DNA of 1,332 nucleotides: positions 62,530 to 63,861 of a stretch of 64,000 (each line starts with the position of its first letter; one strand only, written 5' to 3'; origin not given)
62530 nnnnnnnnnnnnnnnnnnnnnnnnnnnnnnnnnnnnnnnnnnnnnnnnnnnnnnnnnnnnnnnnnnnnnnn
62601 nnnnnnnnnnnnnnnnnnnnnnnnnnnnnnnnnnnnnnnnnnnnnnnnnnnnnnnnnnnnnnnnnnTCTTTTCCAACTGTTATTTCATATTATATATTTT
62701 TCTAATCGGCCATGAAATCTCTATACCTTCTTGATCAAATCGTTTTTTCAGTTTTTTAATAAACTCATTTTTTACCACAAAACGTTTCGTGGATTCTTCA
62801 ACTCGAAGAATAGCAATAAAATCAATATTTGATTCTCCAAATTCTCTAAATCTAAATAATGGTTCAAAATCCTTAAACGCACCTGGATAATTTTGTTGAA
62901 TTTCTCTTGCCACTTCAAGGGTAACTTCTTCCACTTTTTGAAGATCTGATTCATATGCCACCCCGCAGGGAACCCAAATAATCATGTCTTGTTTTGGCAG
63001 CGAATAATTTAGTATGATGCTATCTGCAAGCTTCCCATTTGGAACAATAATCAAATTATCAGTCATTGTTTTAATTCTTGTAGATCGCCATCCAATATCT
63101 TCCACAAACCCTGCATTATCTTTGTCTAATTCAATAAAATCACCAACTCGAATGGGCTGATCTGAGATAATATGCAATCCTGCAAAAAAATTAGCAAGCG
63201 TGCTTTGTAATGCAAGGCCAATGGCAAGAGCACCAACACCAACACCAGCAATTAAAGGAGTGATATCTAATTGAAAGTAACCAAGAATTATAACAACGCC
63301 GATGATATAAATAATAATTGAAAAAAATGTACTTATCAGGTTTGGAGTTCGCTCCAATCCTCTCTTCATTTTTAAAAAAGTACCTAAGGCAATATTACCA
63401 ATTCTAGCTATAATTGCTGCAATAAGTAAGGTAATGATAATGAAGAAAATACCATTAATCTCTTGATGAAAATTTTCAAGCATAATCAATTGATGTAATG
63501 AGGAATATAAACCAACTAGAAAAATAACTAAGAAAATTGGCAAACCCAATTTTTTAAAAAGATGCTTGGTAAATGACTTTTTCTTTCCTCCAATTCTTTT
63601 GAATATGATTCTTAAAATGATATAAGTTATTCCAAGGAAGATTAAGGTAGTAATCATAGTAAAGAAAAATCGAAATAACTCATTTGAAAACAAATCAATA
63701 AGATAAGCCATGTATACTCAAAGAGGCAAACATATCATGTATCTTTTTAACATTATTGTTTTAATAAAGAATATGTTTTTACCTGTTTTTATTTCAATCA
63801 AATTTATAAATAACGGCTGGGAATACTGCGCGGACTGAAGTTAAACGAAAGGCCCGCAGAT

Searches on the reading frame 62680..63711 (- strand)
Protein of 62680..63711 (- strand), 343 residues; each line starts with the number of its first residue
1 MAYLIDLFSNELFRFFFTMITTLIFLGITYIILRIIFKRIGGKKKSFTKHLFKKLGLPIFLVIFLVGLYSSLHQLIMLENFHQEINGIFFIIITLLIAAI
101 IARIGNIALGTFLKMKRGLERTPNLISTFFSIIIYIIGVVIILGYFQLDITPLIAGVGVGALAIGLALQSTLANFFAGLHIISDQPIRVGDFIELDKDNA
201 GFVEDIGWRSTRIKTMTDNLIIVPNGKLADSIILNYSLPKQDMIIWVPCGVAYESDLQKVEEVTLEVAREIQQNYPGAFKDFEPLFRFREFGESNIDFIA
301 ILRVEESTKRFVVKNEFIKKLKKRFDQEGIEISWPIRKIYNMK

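Call 16: search_protein_families(library=pfam, proteins=[window:62680-63711:-])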
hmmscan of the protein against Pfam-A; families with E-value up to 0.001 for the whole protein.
window:62680-63711:- (343 aa): 3 families
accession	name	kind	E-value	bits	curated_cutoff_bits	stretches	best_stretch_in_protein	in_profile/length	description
PF00924.24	MS_channel_2nd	-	1.9e-19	70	20.2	1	171-237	2-67/68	Mechanosensitive ion channel, beta-domain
PF21082.3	MS_channel_3rd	-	4.1e-08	34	21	1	247-332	3-88/88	Mechanosensitive ion channel MscS, C-terminal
PF21088.3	MS_channel_1st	-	2.7e-07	30.9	23.1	1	129-169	2-42/42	Mechanosensitive ion channel, transmembrane helices 2/3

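Call 63: find_encoding_contigs(protein=window:62680-63711:-, flank=10000, max_places=3)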
Protein window:62680-63711:- (343 aa): 2 contigs read that carry it; 2 places shown.
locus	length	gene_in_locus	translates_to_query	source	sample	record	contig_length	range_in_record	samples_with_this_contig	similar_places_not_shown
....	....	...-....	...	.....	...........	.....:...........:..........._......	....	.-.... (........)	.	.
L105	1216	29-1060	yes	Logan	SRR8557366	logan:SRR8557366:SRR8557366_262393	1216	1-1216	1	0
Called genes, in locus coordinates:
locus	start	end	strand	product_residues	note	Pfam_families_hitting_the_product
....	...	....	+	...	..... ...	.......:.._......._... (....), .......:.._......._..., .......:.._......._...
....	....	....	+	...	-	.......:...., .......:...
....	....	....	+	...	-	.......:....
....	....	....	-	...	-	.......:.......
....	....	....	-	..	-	-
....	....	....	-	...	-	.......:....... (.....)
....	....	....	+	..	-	-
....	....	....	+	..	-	-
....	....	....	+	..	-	?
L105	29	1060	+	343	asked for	PF21088:MS_channel_1st (weak), PF00924:MS_channel_2nd, PF21082:MS_channel_3rd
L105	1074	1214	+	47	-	?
